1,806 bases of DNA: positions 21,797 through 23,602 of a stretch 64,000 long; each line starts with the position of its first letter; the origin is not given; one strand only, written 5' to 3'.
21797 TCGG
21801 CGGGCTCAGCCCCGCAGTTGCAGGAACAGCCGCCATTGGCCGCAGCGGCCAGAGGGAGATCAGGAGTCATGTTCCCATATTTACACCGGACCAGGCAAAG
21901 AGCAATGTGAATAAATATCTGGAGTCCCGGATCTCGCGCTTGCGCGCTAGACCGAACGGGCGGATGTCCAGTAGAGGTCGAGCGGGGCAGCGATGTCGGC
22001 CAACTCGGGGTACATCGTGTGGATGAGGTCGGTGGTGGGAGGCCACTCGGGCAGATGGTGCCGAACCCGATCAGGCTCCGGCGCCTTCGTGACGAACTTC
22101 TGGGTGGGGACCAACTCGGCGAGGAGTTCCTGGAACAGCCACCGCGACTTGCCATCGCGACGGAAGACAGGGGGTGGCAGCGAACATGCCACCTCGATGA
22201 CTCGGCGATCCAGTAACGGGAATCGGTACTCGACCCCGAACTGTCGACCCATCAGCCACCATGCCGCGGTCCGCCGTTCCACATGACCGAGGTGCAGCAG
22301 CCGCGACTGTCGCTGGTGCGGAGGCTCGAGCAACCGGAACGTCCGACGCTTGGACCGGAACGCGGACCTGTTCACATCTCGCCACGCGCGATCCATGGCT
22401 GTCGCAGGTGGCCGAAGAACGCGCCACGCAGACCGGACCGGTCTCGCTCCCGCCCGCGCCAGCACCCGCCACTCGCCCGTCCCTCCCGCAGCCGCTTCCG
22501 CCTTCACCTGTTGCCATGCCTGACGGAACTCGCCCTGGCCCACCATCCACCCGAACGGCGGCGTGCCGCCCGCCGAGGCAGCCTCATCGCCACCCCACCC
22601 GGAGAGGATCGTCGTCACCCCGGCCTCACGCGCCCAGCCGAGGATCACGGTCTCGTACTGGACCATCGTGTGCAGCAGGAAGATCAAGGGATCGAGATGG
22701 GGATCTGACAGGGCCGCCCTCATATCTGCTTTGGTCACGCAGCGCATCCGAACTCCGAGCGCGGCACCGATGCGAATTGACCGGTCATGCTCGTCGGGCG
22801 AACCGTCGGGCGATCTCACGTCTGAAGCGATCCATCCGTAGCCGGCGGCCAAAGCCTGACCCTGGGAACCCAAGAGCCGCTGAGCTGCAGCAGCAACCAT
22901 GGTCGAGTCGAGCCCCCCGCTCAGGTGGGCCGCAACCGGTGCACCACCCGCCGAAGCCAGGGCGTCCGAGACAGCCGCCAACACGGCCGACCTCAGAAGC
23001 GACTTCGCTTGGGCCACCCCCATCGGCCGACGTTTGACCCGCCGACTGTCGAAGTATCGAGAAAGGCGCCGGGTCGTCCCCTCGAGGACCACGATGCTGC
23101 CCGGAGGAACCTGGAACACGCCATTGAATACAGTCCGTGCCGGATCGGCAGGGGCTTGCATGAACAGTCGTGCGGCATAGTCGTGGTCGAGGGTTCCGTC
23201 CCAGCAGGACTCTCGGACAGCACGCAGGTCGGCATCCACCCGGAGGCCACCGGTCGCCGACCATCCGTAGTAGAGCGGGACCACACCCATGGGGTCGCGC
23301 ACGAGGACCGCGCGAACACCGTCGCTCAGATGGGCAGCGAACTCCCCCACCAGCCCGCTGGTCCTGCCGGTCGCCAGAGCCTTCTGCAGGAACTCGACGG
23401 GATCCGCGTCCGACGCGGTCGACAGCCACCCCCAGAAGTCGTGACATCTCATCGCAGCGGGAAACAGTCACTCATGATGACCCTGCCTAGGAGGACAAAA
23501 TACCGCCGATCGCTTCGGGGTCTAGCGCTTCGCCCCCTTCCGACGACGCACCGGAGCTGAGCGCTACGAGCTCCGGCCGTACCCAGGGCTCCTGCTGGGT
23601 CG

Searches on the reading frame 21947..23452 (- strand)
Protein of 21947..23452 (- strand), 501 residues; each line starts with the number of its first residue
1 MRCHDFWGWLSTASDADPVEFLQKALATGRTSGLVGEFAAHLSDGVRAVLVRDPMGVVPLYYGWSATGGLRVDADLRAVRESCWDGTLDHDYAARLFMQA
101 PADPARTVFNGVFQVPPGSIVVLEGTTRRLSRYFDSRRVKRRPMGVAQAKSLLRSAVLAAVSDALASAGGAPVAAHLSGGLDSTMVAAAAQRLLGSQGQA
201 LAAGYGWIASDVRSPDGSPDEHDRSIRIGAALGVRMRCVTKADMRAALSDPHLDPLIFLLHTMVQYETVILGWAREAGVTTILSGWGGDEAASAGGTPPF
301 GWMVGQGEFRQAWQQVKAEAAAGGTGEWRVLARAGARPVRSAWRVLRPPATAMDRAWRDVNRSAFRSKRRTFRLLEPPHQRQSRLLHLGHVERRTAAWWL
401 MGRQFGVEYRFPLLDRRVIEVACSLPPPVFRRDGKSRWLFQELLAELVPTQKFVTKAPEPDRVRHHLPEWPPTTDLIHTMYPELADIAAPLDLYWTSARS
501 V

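Call 5: search_protein_families(library=ncbifam, proteins=[window:21947-23452:-], max_evalue=0.01)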
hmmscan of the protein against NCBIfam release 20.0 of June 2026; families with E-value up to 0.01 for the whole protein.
window:21947-23452:- (501 aa): 7 families
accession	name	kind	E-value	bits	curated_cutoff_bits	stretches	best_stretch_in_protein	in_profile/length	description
TIGR01536.1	asn_synth_AEB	equivalog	5.1e-31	108.2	267.1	1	32-451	118-508/517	asparagine synthase (glutamine-hydrolyzing)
NF033535.1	lass_lactam_cya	exception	2.8e-23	82.3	525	2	34-336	119-419/668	lasso peptide isopeptide bond-forming cyclase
NF006949.0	PRK09431.1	equivalog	9.8e-19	67.3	499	2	11-83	95-169/554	asparagine synthase B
NF033561.1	macrolact_Ik_Al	subfamily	1.5e-16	60.1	300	2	13-196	58-237/561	albusnodin/ikarugamycin family macrolactam cyclase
TIGR03108.1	eps_aminotran_1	hypoth_equivalog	8.9e-16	57.7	816.9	1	33-191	118-279/628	XrtA/PEP-CTERM system amidotransferase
TIGR03104.1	trio_amidotrans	equivalog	1.4e-14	53.3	570.1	1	38-189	125-279/589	N-acetylglutaminylglutamine amidotransferase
TIGR00268.2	TIGR00268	equivalog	0.0049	16.2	150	1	173-240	16-75/259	ATP-dependent sacrificial sulfur transferase LarE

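Call 6: search_protein_families(library=pfam, proteins=[window:21947-23452:-], max_evalue=0.01)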
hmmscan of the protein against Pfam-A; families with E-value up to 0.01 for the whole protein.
window:21947-23452:- (501 aa): 3 families
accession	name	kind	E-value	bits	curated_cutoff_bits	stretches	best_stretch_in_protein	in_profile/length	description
PF00733.27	Asn_synthase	-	1.8e-24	87.5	21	1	153-450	2-278/354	Asparagine synthase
PF13537.11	GATase_7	-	1.7e-05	25.3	25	1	11-74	50-116/123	Glutamine amidotransferase domain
PF02540.23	NAD_synthase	-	0.0057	16.2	21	1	159-197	7-45/242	NAD synthase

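Call 7: find_homologous_proteins(query=window:21947-23452:-, max_evalue=0.00001)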
Query window:21947-23452:- (501 aa): 225 proteins with E <= 0.00001 among 8000 candidates; the best 120 are listed.
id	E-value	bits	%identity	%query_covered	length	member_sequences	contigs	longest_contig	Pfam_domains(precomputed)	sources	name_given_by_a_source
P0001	0.0e+0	1140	100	100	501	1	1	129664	PF00733.28,PF13537.12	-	-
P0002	4.8e-54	202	32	97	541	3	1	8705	PF00733.28,PF13537.12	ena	-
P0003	2.1e-40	157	32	83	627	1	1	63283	PF00733.28,PF13522.12,PF13537.12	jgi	jgi:asparagine synthase (glutamine-hydrolysing)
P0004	2.8e-37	147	31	89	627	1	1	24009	PF00733.28,PF13522.12,PF13537.12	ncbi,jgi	-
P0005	3.2e-37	146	31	83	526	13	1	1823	PF00733.28,PF13522.12,PF13537.12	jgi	jgi:asparagine synthase (glutamine-hydrolysing)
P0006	3.1e-36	143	33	83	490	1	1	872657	PF00733.28,PF13522.12,PF13537.12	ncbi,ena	-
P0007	4.9e-36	143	31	83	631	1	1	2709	PF00733.28,PF13522.12,PF13537.12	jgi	jgi:asparagine synthase (glutamine-hydrolysing)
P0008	3.1e-34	137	33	85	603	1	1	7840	PF00733.28,PF13522.12,PF13537.12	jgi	jgi:asparagine synthase (glutamine-hydrolysing)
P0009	3.4e-34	136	33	83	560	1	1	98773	PF00733.28,PF13522.12,PF13537.12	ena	-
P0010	6.8e-33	132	31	87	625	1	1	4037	PF00733.28,PF13522.12,PF13537.12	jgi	jgi:asparagine synthase (glutamine-hydrolysing)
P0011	3.8e-32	130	29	89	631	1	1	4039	PF00733.28,PF13522.12,PF13537.12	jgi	jgi:asparagine synthase (glutamine-hydrolysing)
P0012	1.6e-31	128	30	87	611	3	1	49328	PF00733.28,PF13522.12,PF13537.12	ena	-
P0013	1.7e-31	128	32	87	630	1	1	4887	PF00733.28,PF13522.12,PF13537.12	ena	-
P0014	2.3e-31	127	30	79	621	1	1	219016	PF00733.28,PF13522.12,PF13537.12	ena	-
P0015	2.3e-30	124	29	83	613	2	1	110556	PF00733.28,PF13522.12,PF13537.12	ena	-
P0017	8.5e-30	122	29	91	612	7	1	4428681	PF00733.28,PF13522.12,PF13537.12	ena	-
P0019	1.1e-29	122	31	81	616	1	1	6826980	PF00733.28,PF13522.12,PF13537.12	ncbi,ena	-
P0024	1.7e-28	118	34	69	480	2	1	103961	PF00733.28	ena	-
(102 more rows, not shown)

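Call 9: find_encoding_contigs(protein=P0002, flank=5000, max_places=4)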
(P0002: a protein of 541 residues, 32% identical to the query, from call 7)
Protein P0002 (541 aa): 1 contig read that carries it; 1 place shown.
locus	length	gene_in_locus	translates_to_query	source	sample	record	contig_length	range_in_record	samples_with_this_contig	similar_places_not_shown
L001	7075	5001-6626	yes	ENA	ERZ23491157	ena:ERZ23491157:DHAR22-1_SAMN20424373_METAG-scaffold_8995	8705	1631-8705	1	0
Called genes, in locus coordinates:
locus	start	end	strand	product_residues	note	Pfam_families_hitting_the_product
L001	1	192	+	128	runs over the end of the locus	PF00990:GGDEF (weak)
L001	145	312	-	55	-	-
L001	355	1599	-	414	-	PF00890:FAD_binding_2 (faint), PF01266:DAO (faint), PF01494:FAD_binding_3, PF04820:Trp_halogenase (faint), PF05834:Lycopene_cycl (faint), PF07992:Pyr_redox_2, PF12831:FAD_oxidored (weak)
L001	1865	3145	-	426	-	-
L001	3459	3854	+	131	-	PF13474:SnoaL_3 (weak)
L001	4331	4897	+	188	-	PF28474:DUF8412, PF13376:OmdA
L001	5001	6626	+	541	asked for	PF13537:GATase_7 (weak), PF00733:Asn_synthase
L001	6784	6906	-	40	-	-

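Call 10: find_encoding_contigs(protein=P0001, flank=3000, max_places=4)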
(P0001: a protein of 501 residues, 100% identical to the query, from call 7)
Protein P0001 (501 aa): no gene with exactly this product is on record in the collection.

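Call 15: search_protein_families(library=ncbifam, proteins=[P0002, P0003, P0004, P0009, P0024, P0017, P0019], max_evalue=1e-10)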
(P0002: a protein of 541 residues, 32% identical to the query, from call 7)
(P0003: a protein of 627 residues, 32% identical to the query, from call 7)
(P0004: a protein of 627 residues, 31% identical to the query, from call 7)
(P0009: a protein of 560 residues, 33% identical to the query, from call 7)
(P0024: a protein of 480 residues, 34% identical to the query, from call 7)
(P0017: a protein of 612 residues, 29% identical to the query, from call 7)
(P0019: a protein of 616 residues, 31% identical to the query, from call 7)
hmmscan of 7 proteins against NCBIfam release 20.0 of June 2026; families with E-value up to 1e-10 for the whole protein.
P0002 (541 aa): 6 families
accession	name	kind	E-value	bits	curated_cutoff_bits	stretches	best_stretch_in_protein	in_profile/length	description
TIGR01536.1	asn_synth_AEB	equivalog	3.4e-33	115.4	267.1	1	41-487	97-513/517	asparagine synthase (glutamine-hydrolyzing)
NF033535.1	lass_lactam_cya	exception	6.4e-30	104.3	525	1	54-346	109-400/668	lasso peptide isopeptide bond-forming cyclase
TIGR03108.1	eps_aminotran_1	hypoth_equivalog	1.5e-23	83.3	816.9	1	41-321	96-371/628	XrtA/PEP-CTERM system amidotransferase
TIGR03104.1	trio_amidotrans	equivalog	3.4e-22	78.4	570.1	1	44-240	99-301/589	N-acetylglutaminylglutamine amidotransferase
NF006949.0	PRK09431.1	equivalog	2.7e-19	69.1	499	0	41-102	95-158/554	asparagine synthase B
NF033561.1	macrolact_Ik_Al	subfamily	3.4e-16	59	300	1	131-489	149-491/561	albusnodin/ikarugamycin family macrolactam cyclase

P0003 (627 aa): 6 families
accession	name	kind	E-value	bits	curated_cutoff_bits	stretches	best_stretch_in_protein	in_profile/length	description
NF033535.1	lass_lactam_cya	exception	4.7e-82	276.6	525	2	65-417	63-413/668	lasso peptide isopeptide bond-forming cyclase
TIGR01536.1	asn_synth_AEB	equivalog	1.5e-44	152.9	267.1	1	101-547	100-512/517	asparagine synthase (glutamine-hydrolyzing)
TIGR03108.1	eps_aminotran_1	hypoth_equivalog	1.4e-33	116.5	816.9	1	67-285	65-283/628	XrtA/PEP-CTERM system amidotransferase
TIGR03104.1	trio_amidotrans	equivalog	1.7e-29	102.5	570.1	1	101-295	99-292/589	N-acetylglutaminylglutamine amidotransferase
NF006949.0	PRK09431.1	equivalog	6.4e-21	74.5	499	0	101-172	98-169/554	asparagine synthase B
NF033561.1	macrolact_Ik_Al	subfamily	4.3e-20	71.8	300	1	125-545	81-485/561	albusnodin/ikarugamycin family macrolactam cyclase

P0004 (627 aa): 6 families
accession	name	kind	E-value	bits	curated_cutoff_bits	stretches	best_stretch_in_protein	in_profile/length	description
NF033535.1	lass_lactam_cya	exception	4.3e-80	270.1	525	2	51-411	50-408/668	lasso peptide isopeptide bond-forming cyclase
TIGR01536.1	asn_synth_AEB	equivalog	1.5e-47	162.8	267.1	1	100-549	100-514/517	asparagine synthase (glutamine-hydrolyzing)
TIGR03108.1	eps_aminotran_1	hypoth_equivalog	3.7e-37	128.3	816.9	1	59-284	58-283/628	XrtA/PEP-CTERM system amidotransferase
TIGR03104.1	trio_amidotrans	equivalog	2.4e-31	108.6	570.1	1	64-317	63-313/589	N-acetylglutaminylglutamine amidotransferase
NF006949.0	PRK09431.1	equivalog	4.5e-24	84.9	499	0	200-287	170-255/554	asparagine synthase B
NF033561.1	macrolact_Ik_Al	subfamily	1.5e-22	80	300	1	123-546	80-487/561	albusnodin/ikarugamycin family macrolactam cyclase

P0009 (560 aa): 6 families
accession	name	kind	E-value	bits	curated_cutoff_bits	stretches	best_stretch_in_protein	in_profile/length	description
NF033535.1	lass_lactam_cya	exception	2.1e-85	287.6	525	2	11-384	42-416/668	lasso peptide isopeptide bond-forming cyclase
TIGR01536.1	asn_synth_AEB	equivalog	2.6e-52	178.5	267.1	1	67-521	101-514/517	asparagine synthase (glutamine-hydrolyzing)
TIGR03104.1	trio_amidotrans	equivalog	1.1e-35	122.9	570.1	1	66-254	99-289/589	N-acetylglutaminylglutamine amidotransferase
TIGR03108.1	eps_aminotran_1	hypoth_equivalog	3.4e-34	118.5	816.9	1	66-342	99-370/628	XrtA/PEP-CTERM system amidotransferase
NF033561.1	macrolact_Ik_Al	subfamily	3.1e-26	92.1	300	1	83-523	76-492/561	albusnodin/ikarugamycin family macrolactam cyclase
NF006949.0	PRK09431.1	equivalog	3.8e-23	81.8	499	0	67-134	99-167/554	asparagine synthase B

P0024 (480 aa): 6 families
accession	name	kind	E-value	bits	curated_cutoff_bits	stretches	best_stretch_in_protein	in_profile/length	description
NF033535.1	lass_lactam_cya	exception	7.2e-56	190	525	2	2-264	154-401/668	lasso peptide isopeptide bond-forming cyclase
TIGR01536.1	asn_synth_AEB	equivalog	4.5e-28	98.5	267.1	1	3-399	156-514/517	asparagine synthase (glutamine-hydrolyzing)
TIGR03108.1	eps_aminotran_1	hypoth_equivalog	1.2e-21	77.1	816.9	1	4-238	157-371/628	XrtA/PEP-CTERM system amidotransferase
TIGR03104.1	trio_amidotrans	equivalog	1.6e-19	69.6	570.1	1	4-138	156-282/589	N-acetylglutaminylglutamine amidotransferase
NF033561.1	macrolact_Ik_Al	subfamily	2.9e-16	59.2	300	1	28-412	137-505/561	albusnodin/ikarugamycin family macrolactam cyclase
NF006949.0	PRK09431.1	equivalog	5.9e-15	54.8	499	0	75-157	186-268/554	asparagine synthase B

P0017 (612 aa): 6 families
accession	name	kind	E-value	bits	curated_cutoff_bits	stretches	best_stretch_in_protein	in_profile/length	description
NF033535.1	lass_lactam_cya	exception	3.4e-104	349.7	525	2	16-403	17-402/668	lasso peptide isopeptide bond-forming cyclase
TIGR01536.1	asn_synth_AEB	equivalog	3.9e-54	184.5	267.1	1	96-544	100-514/517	asparagine synthase (glutamine-hydrolyzing)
TIGR03104.1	trio_amidotrans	equivalog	1.9e-45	155.2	570.1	1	17-276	18-282/589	N-acetylglutaminylglutamine amidotransferase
TIGR03108.1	eps_aminotran_1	hypoth_equivalog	9.2e-43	146.8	816.9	1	22-290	24-294/628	XrtA/PEP-CTERM system amidotransferase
NF006949.0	PRK09431.1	equivalog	6.3e-27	94.3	499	0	96-163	98-166/554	asparagine synthase B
NF033561.1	macrolact_Ik_Al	subfamily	2.2e-21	76.1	300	1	95-537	58-483/561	albusnodin/ikarugamycin family macrolactam cyclase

P0019 (616 aa): 6 families
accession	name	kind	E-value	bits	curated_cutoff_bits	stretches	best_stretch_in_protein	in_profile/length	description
NF033535.1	lass_lactam_cya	exception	2.9e-95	320.2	525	2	1-406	1-405/668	lasso peptide isopeptide bond-forming cyclase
TIGR01536.1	asn_synth_AEB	equivalog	2.9e-49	168.5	267.1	1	98-544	101-513/517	asparagine synthase (glutamine-hydrolyzing)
TIGR03108.1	eps_aminotran_1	hypoth_equivalog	1.6e-42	146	816.9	1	4-280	4-283/628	XrtA/PEP-CTERM system amidotransferase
TIGR03104.1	trio_amidotrans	equivalog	1.6e-42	145.5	570.1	1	3-281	3-286/589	N-acetylglutaminylglutamine amidotransferase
NF006949.0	PRK09431.1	equivalog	1.3e-26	93.3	499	0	98-165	99-167/554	asparagine synthase B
NF033561.1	macrolact_Ik_Al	subfamily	2.7e-22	79.1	300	1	119-281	81-237/561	albusnodin/ikarugamycin family macrolactam cyclase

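Call 23: find_encoding_contigs(protein=P0003, flank=4000, max_places=2)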
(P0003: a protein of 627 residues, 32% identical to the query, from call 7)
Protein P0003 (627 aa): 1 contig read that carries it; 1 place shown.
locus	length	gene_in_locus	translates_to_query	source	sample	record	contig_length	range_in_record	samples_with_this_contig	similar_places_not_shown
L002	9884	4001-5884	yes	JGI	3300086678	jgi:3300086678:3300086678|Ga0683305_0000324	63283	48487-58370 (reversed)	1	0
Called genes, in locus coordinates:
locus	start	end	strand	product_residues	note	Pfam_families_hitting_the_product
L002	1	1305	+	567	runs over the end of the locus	PF02543:Carbam_trans_N, PF16861:Carbam_trans_C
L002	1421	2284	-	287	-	-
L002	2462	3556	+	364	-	PF14907:NTP_transf_5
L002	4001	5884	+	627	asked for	PF13522:GATase_6, PF13537:GATase_7, PF00733:Asn_synthase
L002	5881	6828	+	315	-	-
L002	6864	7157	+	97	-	PF05402:PqqD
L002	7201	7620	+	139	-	PF13471:Transglut_core3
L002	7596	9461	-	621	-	PF13191:AAA_16 (faint), PF00005:ABC_tran, PF02463:SMC_N (faint), PF13304:AAA_21 (weak)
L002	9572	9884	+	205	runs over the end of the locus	-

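Call 24: find_encoding_contigs(protein=P0009, flank=4000, max_places=2)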
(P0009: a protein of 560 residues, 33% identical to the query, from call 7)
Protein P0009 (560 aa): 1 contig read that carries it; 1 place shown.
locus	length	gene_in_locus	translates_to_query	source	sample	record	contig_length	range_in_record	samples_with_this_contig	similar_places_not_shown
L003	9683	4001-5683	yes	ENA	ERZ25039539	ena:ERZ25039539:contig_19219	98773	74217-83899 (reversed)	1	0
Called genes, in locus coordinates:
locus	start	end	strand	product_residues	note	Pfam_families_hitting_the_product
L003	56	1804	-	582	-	PF00664:ABC_membrane (weak), PF00005:ABC_tran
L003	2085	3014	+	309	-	PF14907:NTP_transf_5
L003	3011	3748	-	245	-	PF07475:Hpr_kinase_C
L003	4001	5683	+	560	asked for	PF13522:GATase_6, PF13537:GATase_7, PF00733:Asn_synthase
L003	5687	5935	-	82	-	-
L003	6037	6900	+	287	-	-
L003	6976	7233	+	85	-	PF13602:ADH_zinc_N_2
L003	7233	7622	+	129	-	-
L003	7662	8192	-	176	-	PF13556:HTH_30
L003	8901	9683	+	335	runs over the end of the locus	PF00487:FA_desaturase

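Call 25: search_protein_representatives(alignment_id=A1)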
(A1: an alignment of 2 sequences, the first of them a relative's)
Query: 2 sequences, 554 profile positions. Proteins with E-value up to 0.001 (for the whole library): 34800; up to 1e-10: 12677; up to 1e-30: 516. The best 150 are listed.
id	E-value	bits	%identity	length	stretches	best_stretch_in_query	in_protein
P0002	0.0e+00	1055.3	-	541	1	1-554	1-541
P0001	7.9e-276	932.4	-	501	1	21-542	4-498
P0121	1.2e-125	436.7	-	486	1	31-528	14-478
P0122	4.3e-101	355.6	-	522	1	23-537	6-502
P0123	2.4e-87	310.3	-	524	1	22-512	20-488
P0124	2.9e-84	300.1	-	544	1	21-509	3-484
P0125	1.1e-60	222.3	-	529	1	8-496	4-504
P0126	1.2e-57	212.3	-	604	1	50-511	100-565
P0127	6.7e-57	209.8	-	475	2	24-348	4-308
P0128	4.6e-56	207.0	-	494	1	61-496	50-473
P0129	1.6e-55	205.2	-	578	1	50-505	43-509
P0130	1.3e-54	202.2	-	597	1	34-512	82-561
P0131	1.4e-54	202.1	-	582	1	47-511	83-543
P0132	1.6e-54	201.9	-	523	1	34-495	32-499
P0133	2.4e-54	201.4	-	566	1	29-511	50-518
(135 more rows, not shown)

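Call 27: find_related_loci(query=A2, collection=genome_contigs, flank=6000)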
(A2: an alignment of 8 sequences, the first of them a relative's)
Query A2 (501 aa) in genome_contigs; peptide patterns used: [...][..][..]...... (x = any residue, [..] = any of these).
180 stretches matched a pattern; 151 encode a relative of the query (tblastn E <= 1e-3); the best 80 are kept; 80 distinct loci.
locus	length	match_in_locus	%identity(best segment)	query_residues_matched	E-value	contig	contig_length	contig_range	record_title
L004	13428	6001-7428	31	8-460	2e-37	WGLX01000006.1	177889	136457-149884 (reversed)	MAG: Actinomycetales bacterium isolate RI_321 c_000000117754, whole genome shotgun sequence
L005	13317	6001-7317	28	32-464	1e-37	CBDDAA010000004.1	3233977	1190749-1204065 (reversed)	MAG: Granulosicoccaceae bacterium isolate 212068ec-03f6-4731-bd46-ab028424148a genome assembly, contig: contig_4, whole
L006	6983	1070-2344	33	7-465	2e-37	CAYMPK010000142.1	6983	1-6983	MAG TPA_asm: uncultured Actinomycetes bacterium isolate SRP286056_co2_151 genome assembly, contig: NODE_18545_length_698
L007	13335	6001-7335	31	34-463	4e-36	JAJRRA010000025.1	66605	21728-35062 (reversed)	MAG: Gammaproteobacteria bacterium isolate Dive100_bin2.37 k141_239994, whole genome shotgun sequence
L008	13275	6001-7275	29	32-449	7e-36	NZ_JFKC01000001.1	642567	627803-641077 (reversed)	Marivita geojedonensis strain DPG-138 contig1, whole genome shotgun sequence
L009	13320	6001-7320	29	32-465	1e-35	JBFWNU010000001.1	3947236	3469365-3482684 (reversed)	MAG: Vulcanimicrobiota bacterium isolate CA_2019_TPBF_12 NODE_1_length_3947236_cov_36.827453_TPBF, whole genome shotgun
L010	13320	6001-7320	29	12-466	6e-35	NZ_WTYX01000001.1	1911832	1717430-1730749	Pontixanthobacter aquaemixtae strain KCTC 52763 NODE_1_length_1911832, whole genome shotgun sequence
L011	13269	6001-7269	31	34-449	1e-34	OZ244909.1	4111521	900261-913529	MAG: Gammaproteobacteria bacterium isolate 65a4ee37-1510-4f8e-b45e-f596b5c8a458 genome assembly, chromosome: 1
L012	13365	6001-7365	27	34-485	3e-34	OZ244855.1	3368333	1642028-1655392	MAG: Candidatus Poriferihabitans sp. isolate 02711fc3-2c7e-402c-87d4-6a55832cb424 genome assembly, chromosome: 1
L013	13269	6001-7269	30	34-449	4e-33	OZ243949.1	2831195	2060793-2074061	MAG: Pseudomonadales bacterium isolate 6a9d30c4-610e-41ea-afb2-95b8402403d3 genome assembly, chromosome: 1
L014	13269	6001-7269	30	34-449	4e-33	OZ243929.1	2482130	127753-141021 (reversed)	MAG: Gammaproteobacteria bacterium isolate 72789958-d242-401e-9354-60f4c1901bcd genome assembly, chromosome: 1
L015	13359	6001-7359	28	34-478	2e-33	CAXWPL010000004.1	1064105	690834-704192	MAG: Acidobacteriota bacterium isolate 1a3188b0-6571-41ab-aff4-e666564cd978 genome assembly, contig: contig_4, whole gen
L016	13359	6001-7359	31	14-463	9e-33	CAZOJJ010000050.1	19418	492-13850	MAG TPA_asm: uncultured Rhodothermales bacterium isolate SRP268622_co1_299 genome assembly, contig: NODE_6094_length_194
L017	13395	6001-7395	29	34-486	6e-33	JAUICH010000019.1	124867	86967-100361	MAG: Verrucomicrobiia bacterium isolate 7_bin.19 NODE_304_length_124867_cov_2.008923, whole genome shotgun sequence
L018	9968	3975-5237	31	34-449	1e-32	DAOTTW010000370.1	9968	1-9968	MAG TPA_asm: Anaerolineae bacterium isolate F14_28 k111_4296004, whole genome shotgun sequence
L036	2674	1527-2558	34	2-332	3e-29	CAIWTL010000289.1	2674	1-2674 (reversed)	MAG: uncultured Micrococcales bacterium isolate LaPlata-1m-b_bin-553 genome assembly, contig: bin-553:289/722, whole gen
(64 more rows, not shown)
